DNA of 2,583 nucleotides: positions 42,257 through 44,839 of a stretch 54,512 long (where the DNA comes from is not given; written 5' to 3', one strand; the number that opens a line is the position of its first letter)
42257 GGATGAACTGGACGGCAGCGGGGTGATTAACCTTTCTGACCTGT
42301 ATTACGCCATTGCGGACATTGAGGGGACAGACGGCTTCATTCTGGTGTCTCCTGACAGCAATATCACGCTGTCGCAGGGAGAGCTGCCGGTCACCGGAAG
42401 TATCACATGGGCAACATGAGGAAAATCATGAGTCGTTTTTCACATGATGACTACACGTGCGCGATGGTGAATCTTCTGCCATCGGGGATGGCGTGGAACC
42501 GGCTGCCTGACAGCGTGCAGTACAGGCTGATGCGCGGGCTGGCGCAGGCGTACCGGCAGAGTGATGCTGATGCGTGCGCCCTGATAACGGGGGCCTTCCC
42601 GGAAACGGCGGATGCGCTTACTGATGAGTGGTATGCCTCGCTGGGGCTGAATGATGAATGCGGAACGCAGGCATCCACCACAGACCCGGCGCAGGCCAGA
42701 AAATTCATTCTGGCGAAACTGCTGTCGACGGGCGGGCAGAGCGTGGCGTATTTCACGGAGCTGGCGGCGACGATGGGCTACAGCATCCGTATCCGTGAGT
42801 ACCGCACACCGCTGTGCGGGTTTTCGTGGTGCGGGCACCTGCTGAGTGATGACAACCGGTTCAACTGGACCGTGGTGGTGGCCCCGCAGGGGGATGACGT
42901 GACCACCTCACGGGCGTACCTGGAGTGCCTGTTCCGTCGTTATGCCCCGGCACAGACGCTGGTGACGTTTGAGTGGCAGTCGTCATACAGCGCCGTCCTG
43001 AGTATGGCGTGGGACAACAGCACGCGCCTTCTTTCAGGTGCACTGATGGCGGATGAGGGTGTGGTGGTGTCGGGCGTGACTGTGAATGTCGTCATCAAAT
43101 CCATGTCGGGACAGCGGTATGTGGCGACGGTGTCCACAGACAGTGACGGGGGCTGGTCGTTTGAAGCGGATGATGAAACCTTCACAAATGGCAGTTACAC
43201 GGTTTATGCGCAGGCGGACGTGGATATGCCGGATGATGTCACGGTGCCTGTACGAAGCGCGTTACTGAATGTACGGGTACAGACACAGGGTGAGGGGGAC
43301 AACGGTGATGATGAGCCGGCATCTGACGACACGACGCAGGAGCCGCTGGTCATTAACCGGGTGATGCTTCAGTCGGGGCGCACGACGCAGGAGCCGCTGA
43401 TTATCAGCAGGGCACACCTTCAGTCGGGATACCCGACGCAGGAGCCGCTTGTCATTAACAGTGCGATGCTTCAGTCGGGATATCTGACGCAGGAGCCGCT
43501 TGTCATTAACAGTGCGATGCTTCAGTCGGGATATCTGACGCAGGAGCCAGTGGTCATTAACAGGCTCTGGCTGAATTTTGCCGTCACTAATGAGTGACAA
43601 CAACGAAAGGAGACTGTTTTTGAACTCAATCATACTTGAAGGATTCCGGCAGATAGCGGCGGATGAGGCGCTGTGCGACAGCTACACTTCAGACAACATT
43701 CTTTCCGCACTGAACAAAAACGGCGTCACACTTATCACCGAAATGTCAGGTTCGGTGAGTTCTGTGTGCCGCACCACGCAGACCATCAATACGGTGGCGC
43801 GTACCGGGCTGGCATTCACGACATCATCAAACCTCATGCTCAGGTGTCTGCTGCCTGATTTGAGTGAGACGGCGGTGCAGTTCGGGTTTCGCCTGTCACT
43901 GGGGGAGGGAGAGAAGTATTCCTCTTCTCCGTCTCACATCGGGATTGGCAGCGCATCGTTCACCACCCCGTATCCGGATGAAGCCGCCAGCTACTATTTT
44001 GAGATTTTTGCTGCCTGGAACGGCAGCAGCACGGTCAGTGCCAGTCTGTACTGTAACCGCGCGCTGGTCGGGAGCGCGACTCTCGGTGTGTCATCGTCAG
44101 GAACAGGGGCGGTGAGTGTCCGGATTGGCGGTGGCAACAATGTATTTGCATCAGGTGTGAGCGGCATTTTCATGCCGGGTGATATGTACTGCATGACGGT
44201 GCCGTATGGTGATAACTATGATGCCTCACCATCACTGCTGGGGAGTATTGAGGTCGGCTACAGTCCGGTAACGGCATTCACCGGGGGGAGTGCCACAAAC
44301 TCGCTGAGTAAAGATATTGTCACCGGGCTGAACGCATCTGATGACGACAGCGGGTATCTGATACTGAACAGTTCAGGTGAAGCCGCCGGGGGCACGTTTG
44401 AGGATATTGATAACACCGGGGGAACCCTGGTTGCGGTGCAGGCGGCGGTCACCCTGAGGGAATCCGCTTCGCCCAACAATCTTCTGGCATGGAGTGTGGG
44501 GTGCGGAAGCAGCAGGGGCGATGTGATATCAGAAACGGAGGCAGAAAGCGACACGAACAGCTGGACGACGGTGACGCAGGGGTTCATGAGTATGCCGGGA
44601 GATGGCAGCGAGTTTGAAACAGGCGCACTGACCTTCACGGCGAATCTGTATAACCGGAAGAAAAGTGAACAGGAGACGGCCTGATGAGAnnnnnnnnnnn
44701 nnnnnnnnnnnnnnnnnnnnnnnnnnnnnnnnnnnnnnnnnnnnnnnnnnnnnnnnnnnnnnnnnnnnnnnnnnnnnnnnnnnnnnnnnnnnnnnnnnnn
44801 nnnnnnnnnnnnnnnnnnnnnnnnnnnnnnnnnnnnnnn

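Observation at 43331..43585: Unusual 17-aa tandem repeat at the C-terminus of the gp48-like baseplate protein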

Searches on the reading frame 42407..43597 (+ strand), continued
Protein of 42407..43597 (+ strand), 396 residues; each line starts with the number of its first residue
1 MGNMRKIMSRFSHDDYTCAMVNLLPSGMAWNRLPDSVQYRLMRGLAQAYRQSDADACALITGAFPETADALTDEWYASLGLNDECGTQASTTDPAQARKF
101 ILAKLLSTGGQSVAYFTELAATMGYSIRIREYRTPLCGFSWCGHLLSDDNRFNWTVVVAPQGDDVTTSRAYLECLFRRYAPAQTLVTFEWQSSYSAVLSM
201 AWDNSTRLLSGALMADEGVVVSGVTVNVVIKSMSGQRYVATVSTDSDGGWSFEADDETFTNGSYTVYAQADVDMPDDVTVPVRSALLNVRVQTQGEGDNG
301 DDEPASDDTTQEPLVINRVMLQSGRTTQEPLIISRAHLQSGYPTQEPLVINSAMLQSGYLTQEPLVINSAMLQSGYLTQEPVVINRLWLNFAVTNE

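Call 88: find_encoding_contigs(protein=P0018, flank=5000, max_places=2)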
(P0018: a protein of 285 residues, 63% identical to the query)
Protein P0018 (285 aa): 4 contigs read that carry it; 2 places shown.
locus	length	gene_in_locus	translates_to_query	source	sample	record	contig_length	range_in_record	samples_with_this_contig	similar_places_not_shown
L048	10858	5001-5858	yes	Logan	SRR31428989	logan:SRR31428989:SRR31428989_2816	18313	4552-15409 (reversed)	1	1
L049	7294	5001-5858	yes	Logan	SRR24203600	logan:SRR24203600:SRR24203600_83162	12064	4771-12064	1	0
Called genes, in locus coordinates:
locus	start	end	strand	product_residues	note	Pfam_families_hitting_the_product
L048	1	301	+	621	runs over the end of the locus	PF01464:SLT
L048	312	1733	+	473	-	PF07157:DNA_circ_N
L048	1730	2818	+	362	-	PF21683:GpP-like_1st, PF05954:Phage_GPD, PF22255:Gp44-like_2nd, PF21929:GpP_4th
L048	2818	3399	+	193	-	PF06890:Phage_Mu_Gp45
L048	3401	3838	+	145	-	PF07409:GP46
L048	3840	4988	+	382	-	PF04865:Baseplate_J, PF26078:Baseplate_J_M, PF26079:Baseplate_J_C (weak)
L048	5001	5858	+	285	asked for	PF10076:Phage_Mu_Gp48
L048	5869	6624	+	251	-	-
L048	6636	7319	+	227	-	PF02413:Caudo_TAP (weak), PF14301:DUF4376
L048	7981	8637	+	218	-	PF00149:Metallophos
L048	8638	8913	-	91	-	PF07358:DUF1482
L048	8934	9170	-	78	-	PF07351:DUF1480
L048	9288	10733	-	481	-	PF17125:Methyltr_RsmF_N, PF22458:RsmF-B_ferredox (weak), PF01189:Methyltr_RsmB-F, PF13847:Methyltransf_31 (faint), PF21150:YebU_pre-PUA_dom, PF13636:Methyltranf_PUA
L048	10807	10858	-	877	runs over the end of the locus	PF02470:MlaD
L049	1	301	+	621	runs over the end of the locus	PF01464:SLT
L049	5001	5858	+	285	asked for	PF10076:Phage_Mu_Gp48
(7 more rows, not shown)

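Call 89: find_encoding_contigs(protein=P0014, flank=5000, max_places=2)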
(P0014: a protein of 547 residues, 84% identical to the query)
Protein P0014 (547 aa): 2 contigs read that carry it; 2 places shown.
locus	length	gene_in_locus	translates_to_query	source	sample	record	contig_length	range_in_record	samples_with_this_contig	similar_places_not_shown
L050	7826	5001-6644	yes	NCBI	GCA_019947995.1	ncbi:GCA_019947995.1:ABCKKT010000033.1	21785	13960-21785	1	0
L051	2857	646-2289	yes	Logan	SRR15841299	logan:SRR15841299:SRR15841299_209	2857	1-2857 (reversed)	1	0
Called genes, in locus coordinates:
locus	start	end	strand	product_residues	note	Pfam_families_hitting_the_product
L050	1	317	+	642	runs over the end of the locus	PF01464:SLT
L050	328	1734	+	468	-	PF07157:DNA_circ_N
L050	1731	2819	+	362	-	PF21683:GpP-like_1st, PF05954:Phage_GPD, PF22255:Gp44-like_2nd, PF21929:GpP_4th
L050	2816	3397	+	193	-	PF06890:Phage_Mu_Gp45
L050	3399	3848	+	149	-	PF07409:GP46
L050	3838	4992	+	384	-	PF04865:Baseplate_J, PF26078:Baseplate_J_M, PF26079:Baseplate_J_C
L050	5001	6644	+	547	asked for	PF10076:Phage_Mu_Gp48, PF02368:Big_2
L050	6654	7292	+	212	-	-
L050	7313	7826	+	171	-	PF02413:Caudo_TAP (weak), PF14301:DUF4376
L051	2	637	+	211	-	?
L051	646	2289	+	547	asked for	PF10076:Phage_Mu_Gp48, PF02368:Big_2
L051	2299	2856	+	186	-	?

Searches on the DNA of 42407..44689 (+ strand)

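Call 6: search_dna_similar(query=window:42407-43597:+, collection=ecoli_genomes, mode=near, max_rows=40, rows=spread)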
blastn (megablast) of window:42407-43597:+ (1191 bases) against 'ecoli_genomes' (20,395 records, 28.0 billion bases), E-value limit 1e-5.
Records with a match: 9; places in all: 16; records where one place covers at least 80% of the query: 3.
Genomes with a match: 9 of 5426; with a place that covers at least 80% of the query: 3. Places per genome that has any: lowest 1, median 1, highest 3. On chromosomes: 16 places; on plasmids: 0.
Best place of each record, by identity: 95-99% 1; 90-95% 3; 80-90% 5.
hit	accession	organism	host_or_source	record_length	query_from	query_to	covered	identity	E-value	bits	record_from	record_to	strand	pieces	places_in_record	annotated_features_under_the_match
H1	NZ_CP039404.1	Escherichia coli strain 377323_2f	Homo sapiens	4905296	1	1191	100%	95.8%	0e+0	1923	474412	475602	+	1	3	putative phage tail protein | baseplate J/gp47 family protein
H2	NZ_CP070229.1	Escherichia coli strain EC12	Homo sapiens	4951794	1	1191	100%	93.6%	0e+0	1779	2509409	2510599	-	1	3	YmfQ family protein | baseplate J/gp47 family protein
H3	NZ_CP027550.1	Escherichia coli strain 2015C-4136CT1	Homo sapiens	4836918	1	1106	93%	92.9%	0e+0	1605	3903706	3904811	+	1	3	putative phage tail protein | baseplate J/gp47 family protein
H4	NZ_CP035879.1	Escherichia coli strain DS26-1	Homo sapiens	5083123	2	851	71%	89.2%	0e+0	1061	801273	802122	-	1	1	leucine-rich repeat protein | baseplate J/gp47 family protein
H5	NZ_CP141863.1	Escherichia coli strain numer 3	Pigeons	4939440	2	851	71%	88.9%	0e+0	1050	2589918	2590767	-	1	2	leucine-rich repeat protein | baseplate J/gp47 family protein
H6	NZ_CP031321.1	Escherichia coli strain ST2350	Homo sapiens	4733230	2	848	71%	89.3%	0e+0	1061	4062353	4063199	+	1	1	leucine-rich repeat protein | baseplate J/gp47 family protein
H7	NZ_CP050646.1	Escherichia coli strain PapM-36-2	Papio papio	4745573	2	851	71%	88.8%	0e+0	1044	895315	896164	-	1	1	leucine-rich repeat protein | baseplate J/gp47 family protein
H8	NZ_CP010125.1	Escherichia coli strain C8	cow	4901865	2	848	71%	88.9%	0e+0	1044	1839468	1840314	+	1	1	leucine-rich repeat protein | baseplate J/gp47 family protein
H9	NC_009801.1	Escherichia coli O139:H28 str. E24377A strain E24377A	-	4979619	2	770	65%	91.0%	0e+0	1038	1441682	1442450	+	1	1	putative phage tail protein | hypothetical protein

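Call 8: get_annotated_region(hit=H1, flank=4000)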
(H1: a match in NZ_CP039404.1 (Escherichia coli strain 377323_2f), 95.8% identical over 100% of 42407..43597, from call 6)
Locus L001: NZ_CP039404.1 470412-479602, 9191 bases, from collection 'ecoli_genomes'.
description: Escherichia coli strain 377323_2f chromosome, complete genome
organism: Escherichia coli strain 377323_2f (NCBI taxid 562)
replicon: chromosome; assembly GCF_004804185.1
host: Homo sapiens; source: feces; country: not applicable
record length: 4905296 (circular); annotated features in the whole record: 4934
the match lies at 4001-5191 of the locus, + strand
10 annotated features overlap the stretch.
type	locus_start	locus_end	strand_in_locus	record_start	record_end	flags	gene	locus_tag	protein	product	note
CDS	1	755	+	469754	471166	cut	-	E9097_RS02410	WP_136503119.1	DNA circularization protein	-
CDS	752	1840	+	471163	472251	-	-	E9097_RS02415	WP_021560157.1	phage baseplate assembly protein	-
CDS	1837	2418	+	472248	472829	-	-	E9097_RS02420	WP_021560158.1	phage baseplate assembly protein domain-containing protein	-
CDS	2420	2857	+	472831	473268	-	-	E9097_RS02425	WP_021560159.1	phage GP46 family protein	-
CDS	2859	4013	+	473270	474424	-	-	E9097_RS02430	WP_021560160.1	baseplate J/gp47 family protein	-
CDS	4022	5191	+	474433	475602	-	-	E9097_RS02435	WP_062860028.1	putative phage tail protein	-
CDS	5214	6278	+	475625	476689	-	-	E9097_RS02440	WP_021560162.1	hypothetical protein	-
CDS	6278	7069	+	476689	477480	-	-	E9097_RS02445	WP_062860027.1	hypothetical protein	-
CDS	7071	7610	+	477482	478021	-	-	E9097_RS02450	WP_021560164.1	tail fiber assembly protein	-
CDS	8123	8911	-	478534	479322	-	-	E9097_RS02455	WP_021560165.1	alpha/beta fold hydrolase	-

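Call 9: get_annotated_region(hit=H2, flank=4000)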
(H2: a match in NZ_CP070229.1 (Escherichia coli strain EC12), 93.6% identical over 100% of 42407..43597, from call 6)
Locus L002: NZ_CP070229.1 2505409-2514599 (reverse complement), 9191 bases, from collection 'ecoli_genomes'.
description: Escherichia coli strain EC12 chromosome, complete genome
organism: Escherichia coli strain EC12 (NCBI taxid 562)
replicon: chromosome; assembly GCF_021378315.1
host: Homo sapiens; source: stool; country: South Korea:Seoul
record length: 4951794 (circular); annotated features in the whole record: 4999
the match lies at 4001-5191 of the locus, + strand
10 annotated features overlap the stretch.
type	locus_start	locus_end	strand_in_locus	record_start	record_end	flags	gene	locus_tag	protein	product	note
CDS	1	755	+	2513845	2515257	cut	-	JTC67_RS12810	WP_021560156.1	DNA circularization protein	-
CDS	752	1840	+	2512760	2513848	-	-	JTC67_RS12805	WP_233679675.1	phage baseplate assembly protein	-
CDS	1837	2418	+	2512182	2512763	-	-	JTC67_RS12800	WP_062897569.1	phage baseplate assembly protein domain-containing protein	-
CDS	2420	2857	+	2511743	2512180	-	-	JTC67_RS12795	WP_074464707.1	phage GP46 family protein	-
CDS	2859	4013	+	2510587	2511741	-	-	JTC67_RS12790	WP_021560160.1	baseplate J/gp47 family protein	-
CDS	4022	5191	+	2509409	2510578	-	-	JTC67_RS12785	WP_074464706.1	YmfQ family protein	-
CDS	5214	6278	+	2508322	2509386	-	-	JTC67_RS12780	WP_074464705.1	hypothetical protein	-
CDS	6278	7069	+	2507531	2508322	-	-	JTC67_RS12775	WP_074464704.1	phage tail protein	-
CDS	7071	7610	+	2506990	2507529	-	-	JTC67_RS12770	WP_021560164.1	tail fiber assembly protein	-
CDS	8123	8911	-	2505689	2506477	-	-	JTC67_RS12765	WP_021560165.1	alpha/beta fold hydrolase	-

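Call 10: get_annotated_region(hit=H3, flank=4000)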
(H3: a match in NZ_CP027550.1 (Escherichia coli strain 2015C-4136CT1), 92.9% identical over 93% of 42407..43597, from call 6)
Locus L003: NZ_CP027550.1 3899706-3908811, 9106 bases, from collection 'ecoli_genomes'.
description: Escherichia coli strain 2015C-4136CT1 chromosome, complete genome
organism: Escherichia coli strain 2015C-4136CT1 (NCBI taxid 562)
replicon: chromosome; assembly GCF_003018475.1
host: Homo sapiens; source: stool; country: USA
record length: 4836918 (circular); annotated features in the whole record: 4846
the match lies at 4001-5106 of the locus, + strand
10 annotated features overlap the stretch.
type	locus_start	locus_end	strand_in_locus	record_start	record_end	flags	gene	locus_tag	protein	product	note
CDS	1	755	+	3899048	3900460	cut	-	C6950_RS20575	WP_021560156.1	DNA circularization protein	-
CDS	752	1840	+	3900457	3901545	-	-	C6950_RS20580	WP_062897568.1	phage baseplate assembly protein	-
CDS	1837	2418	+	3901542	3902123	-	-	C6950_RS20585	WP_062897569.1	phage baseplate assembly protein domain-containing protein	-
CDS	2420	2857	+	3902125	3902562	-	-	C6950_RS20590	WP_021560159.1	phage GP46 family protein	-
CDS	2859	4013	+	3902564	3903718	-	-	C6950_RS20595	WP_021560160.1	baseplate J/gp47 family protein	-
CDS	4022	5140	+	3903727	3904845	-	-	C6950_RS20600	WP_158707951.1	putative phage tail protein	-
CDS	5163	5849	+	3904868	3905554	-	-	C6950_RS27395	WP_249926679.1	hypothetical protein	-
CDS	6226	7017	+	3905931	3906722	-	-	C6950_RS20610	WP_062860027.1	hypothetical protein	-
CDS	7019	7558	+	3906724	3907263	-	-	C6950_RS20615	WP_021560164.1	tail fiber assembly protein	-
CDS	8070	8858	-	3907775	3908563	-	-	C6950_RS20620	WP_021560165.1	alpha/beta fold hydrolase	-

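Call 11: get_annotated_region(hit=H4, flank=4000)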
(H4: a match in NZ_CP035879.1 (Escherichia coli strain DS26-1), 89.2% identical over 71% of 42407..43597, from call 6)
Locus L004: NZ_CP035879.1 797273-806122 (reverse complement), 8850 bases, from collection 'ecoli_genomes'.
description: Escherichia coli strain DS26-1 chromosome, complete genome
organism: Escherichia coli strain DS26-1 (NCBI taxid 562)
replicon: chromosome; assembly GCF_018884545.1
host: Homo sapiens; source: stool; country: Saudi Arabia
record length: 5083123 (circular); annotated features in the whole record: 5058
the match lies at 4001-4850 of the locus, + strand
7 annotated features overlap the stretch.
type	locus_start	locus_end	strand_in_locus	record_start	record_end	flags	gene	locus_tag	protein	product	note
CDS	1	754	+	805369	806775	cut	-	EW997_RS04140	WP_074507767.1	DNA circularization protein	-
CDS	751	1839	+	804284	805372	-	-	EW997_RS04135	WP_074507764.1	phage baseplate assembly protein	-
CDS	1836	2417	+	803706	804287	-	-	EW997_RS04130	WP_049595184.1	phage baseplate assembly protein domain-containing protein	-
CDS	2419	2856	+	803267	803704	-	-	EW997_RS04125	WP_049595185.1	phage GP46 family protein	-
CDS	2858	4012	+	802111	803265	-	-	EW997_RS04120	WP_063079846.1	baseplate J/gp47 family protein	-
CDS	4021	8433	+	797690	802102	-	-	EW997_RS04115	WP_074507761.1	leucine-rich repeat protein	-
CDS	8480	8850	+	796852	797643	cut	-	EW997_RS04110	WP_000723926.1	hypothetical protein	-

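Call 12: get_annotated_region(hit=H9, flank=4000)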
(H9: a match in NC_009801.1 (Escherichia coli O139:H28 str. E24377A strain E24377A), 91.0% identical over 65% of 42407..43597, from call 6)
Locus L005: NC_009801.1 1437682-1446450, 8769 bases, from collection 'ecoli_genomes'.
description: Escherichia coli O139:H28 str. E24377A, complete sequence
organism: Escherichia coli O139:H28 str. E24377A strain E24377A (NCBI taxid 331111)
replicon: chromosome; assembly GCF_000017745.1
host: -; source: -; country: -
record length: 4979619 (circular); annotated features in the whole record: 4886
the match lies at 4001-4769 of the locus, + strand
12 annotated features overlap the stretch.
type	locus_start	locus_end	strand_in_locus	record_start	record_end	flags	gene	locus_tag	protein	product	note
CDS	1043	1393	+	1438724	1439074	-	-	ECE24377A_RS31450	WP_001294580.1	putative holin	-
CDS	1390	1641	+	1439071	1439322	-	gpW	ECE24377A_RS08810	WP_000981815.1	gpW family head-tail joining protein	-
CDS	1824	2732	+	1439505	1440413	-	-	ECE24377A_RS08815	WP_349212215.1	phage portal protein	-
CDS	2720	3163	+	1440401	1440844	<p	-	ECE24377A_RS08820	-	major capsid protein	incomplete; partial in the middle of a contig; missing N-terminus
CDS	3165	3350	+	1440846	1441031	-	-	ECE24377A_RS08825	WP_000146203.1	hypothetical protein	-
CDS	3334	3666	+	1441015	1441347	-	-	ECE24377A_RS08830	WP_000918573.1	head-tail joining protein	-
CDS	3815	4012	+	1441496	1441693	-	-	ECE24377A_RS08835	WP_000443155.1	hypothetical protein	-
CDS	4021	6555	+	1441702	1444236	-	-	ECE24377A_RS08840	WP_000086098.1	putative phage tail protein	-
CDS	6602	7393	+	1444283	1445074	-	-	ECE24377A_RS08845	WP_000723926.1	hypothetical protein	-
CDS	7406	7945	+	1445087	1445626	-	-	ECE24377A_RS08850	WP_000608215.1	tail fiber assembly protein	-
CDS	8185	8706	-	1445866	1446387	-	-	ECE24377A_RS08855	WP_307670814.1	alpha/beta fold hydrolase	-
CDS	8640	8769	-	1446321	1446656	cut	-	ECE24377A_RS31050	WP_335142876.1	alpha/beta fold hydrolase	-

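Call 70: search_dna_similar(query=window:43258-44689:+, collection=ecoli_genomes, mode=distant, max_rows=40, rows=spread)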
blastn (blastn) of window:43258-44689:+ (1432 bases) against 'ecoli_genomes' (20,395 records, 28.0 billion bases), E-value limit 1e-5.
Records with a match: 64; places in all: 110; records where one place covers at least 80% of the query: 3.
Genomes with a match: 61 of 5426; with a place that covers at least 80% of the query: 3. Places per genome that has any: lowest 1, median 1, highest 4. On chromosomes: 107 places; on plasmids: 3.
Best place of each record, by identity: 95-99% 3; 60-80% 61.
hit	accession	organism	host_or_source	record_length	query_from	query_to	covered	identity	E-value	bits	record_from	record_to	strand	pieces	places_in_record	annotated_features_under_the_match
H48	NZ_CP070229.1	Escherichia coli strain EC12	Homo sapiens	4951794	1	1432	100%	98.6%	0e+0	2493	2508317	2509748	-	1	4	hypothetical protein | YmfQ family protein | phage tail protein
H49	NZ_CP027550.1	Escherichia coli strain 2015C-4136CT1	Homo sapiens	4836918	1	1432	100%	97.1%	0e+0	2391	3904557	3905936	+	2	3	hypothetical protein (x2) | putative phage tail protein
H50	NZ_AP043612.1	Escherichia coli strain AST19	Homo sapiens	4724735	314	1108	56%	68.2%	9e-73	285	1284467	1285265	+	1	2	hypothetical protein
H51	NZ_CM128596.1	Escherichia coli strain 100117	Homo sapiens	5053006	314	1108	56%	68.2%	2e-74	290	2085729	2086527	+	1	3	hypothetical protein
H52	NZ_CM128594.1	Escherichia coli strain 100248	Homo sapiens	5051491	314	1108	56%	68.2%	2e-74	290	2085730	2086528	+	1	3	hypothetical protein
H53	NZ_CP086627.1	Escherichia coli strain RIVM_C036569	Homo sapiens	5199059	314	1108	56%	68.1%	3e-73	286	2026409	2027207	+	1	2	hypothetical protein | YmfQ family protein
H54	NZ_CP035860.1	Escherichia coli strain TD225-C4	Homo sapiens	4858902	314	1108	56%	68.0%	1e-71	281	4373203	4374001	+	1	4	hypothetical protein | YmfQ family protein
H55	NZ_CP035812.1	Escherichia coli strain B7A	Homo sapiens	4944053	314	1108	56%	68.0%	1e-71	281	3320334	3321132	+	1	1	hypothetical protein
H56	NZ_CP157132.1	Escherichia coli strain UTAK-18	Bos taurus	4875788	314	1108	56%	68.0%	1e-71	281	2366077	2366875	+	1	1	hypothetical protein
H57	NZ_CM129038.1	Escherichia coli strain 700481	Homo sapiens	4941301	314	1108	56%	68.0%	1e-71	281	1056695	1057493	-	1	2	hypothetical protein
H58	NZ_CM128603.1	Escherichia coli strain E203449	Homo sapiens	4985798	314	1108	56%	68.0%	1e-71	281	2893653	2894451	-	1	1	hypothetical protein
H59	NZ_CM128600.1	Escherichia coli strain E400634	Homo sapiens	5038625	314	1108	56%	68.0%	1e-71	281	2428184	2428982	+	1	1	hypothetical protein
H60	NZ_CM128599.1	Escherichia coli strain E500002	Homo sapiens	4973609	314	1108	56%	68.0%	1e-71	281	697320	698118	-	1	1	hypothetical protein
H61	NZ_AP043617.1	Escherichia coli strain AST20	Homo sapiens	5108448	314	1108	56%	68.0%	1e-71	281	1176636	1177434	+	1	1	hypothetical protein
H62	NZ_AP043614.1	Escherichia coli strain AST205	Homo sapiens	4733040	314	1108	56%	68.0%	1e-71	281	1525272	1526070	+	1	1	hypothetical protein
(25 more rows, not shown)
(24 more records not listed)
